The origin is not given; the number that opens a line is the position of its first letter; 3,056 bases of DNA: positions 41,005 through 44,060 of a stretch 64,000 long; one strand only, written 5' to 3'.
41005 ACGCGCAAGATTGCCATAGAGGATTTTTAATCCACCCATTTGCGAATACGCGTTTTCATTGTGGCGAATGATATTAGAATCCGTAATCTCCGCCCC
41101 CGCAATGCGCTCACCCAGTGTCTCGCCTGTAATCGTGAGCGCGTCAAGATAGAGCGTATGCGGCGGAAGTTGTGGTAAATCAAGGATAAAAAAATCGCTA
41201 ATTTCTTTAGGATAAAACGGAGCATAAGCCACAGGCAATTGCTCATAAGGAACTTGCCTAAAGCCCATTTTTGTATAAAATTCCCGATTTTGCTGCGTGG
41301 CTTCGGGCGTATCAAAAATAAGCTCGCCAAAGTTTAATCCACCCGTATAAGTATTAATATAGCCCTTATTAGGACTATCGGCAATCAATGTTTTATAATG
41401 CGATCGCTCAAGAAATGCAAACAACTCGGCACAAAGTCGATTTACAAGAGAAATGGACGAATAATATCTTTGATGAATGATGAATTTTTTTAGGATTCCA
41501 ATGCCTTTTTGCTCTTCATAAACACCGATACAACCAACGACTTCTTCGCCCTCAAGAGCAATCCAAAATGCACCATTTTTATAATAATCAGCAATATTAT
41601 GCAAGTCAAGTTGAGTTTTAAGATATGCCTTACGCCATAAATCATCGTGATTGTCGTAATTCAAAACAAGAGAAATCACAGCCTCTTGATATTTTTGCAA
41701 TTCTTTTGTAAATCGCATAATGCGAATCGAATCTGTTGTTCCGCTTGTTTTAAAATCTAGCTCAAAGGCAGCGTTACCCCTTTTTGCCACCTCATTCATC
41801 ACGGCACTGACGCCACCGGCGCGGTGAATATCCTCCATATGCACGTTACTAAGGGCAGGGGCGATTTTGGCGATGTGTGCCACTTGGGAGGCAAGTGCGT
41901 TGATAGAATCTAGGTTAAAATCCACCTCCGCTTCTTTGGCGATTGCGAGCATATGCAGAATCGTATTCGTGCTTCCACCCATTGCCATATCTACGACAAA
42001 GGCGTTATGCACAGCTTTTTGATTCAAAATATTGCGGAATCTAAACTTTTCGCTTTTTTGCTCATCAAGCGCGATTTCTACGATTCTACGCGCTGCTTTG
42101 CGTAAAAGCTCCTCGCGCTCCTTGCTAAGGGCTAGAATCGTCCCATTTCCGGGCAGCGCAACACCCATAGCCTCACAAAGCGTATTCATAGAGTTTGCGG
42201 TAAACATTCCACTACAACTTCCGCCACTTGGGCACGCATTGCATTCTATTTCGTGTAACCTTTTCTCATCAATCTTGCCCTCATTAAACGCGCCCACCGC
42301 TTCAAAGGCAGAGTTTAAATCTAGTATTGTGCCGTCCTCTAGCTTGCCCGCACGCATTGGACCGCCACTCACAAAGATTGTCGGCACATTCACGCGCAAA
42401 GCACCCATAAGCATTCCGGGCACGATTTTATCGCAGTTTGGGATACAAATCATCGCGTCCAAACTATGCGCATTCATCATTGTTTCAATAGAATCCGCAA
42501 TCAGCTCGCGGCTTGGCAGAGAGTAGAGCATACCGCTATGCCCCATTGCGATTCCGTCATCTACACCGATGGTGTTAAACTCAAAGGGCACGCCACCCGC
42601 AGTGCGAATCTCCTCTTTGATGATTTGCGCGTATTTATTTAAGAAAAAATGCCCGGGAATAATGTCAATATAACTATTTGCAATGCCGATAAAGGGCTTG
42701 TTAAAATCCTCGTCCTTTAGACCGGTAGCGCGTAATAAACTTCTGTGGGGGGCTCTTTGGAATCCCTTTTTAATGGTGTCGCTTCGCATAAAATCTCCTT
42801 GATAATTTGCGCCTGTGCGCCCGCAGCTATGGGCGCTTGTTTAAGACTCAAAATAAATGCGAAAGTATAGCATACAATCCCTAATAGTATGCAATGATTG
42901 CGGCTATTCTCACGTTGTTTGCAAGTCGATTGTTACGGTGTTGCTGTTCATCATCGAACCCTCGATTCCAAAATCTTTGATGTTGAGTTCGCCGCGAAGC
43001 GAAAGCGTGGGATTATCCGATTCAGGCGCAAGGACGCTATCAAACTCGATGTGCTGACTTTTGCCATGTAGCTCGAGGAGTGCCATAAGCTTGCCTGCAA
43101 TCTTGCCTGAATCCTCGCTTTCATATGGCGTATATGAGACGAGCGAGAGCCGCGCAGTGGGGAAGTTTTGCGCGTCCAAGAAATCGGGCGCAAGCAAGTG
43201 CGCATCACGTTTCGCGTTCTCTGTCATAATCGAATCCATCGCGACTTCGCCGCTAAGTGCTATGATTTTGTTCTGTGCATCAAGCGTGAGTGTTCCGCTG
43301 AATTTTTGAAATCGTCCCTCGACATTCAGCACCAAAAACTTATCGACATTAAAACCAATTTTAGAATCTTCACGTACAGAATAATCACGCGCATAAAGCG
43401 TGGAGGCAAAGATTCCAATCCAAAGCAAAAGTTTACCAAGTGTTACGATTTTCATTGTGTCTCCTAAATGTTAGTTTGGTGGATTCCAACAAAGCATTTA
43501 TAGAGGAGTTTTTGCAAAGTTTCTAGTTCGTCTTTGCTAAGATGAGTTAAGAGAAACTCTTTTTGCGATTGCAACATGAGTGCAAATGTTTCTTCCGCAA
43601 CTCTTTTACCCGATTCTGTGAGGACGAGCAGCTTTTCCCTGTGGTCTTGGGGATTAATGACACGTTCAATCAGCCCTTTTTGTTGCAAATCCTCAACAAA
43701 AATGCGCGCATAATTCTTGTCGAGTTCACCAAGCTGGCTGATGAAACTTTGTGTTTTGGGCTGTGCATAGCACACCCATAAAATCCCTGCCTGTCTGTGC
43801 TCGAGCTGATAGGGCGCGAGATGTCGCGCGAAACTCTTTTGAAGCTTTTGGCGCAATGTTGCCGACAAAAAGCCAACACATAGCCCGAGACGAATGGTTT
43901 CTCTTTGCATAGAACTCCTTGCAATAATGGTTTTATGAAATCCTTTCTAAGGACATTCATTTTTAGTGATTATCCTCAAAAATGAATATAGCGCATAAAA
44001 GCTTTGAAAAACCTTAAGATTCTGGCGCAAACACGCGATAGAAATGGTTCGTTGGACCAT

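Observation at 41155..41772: A GNAT acetyltransferase-like domain inserted in-frame into dihydroxy-acid dehydratase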

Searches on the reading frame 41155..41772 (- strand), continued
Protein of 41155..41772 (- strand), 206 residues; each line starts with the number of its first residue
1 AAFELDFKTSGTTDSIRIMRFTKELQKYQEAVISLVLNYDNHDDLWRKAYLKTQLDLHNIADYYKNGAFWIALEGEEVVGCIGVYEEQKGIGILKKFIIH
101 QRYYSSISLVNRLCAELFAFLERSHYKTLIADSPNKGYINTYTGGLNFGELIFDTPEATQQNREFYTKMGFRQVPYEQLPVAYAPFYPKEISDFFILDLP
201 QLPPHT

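Call 57: find_related_loci(query=A3, collection=metagenome_contigs, flank=3000)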
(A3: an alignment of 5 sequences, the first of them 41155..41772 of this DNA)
Query A3 (206 aa) in metagenome_contigs; peptide patterns used: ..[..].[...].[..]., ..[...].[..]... (x = any residue, [..] = any of these).
302 stretches matched a pattern; 1 encode a relative of the query (tblastn E <= 1e-3); 1 distinct loci.
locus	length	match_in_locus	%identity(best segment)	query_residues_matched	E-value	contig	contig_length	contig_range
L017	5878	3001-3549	51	18-206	2e-53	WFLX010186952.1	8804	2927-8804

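Call 58: search_dna_similar(query=window:41155-41772:-, collection=phages, mode=protein, max_evalue=0.001, max_rows=8)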
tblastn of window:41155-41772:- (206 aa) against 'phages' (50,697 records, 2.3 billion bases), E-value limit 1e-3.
No match.

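Call 65: search_protein_families(library=padloc, proteins=[window:41155-41772:-], max_evalue=0.01)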
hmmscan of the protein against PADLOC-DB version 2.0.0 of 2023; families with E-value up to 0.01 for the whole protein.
window:41155-41772:- (206 aa): 0 families
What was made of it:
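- There are no phage matches (call 58) and no PADLOC match (call 65).
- Tried and rejected: There were no phage matches (call 58) and no defence-system match (call 65).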

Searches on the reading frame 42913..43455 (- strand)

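Call 50: search_protein_families(library=pfam, proteins=[window:42913-43455:-], max_evalue=0.001)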
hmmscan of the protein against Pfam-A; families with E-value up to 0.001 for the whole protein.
window:42913-43455:- (181 aa): 1 family
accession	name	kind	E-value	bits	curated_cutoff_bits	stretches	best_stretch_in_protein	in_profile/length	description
PF04264.18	YceI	-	1.8e-25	90.5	23.7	1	29-180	6-148/150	YceI-like domain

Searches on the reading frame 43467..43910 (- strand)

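Call 50: search_protein_families(library=pfam, proteins=[window:43467-43910:-], max_evalue=0.001)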
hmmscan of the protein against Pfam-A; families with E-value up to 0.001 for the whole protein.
window:43467-43910:- (148 aa): 2 families
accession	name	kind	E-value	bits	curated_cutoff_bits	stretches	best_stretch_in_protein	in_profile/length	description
PF12802.13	MarR_2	-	5e-06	27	27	1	35-91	2-60/61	MarR family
PF01047.28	MarR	-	0.00014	22.1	24.6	1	38-92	3-58/59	MarR family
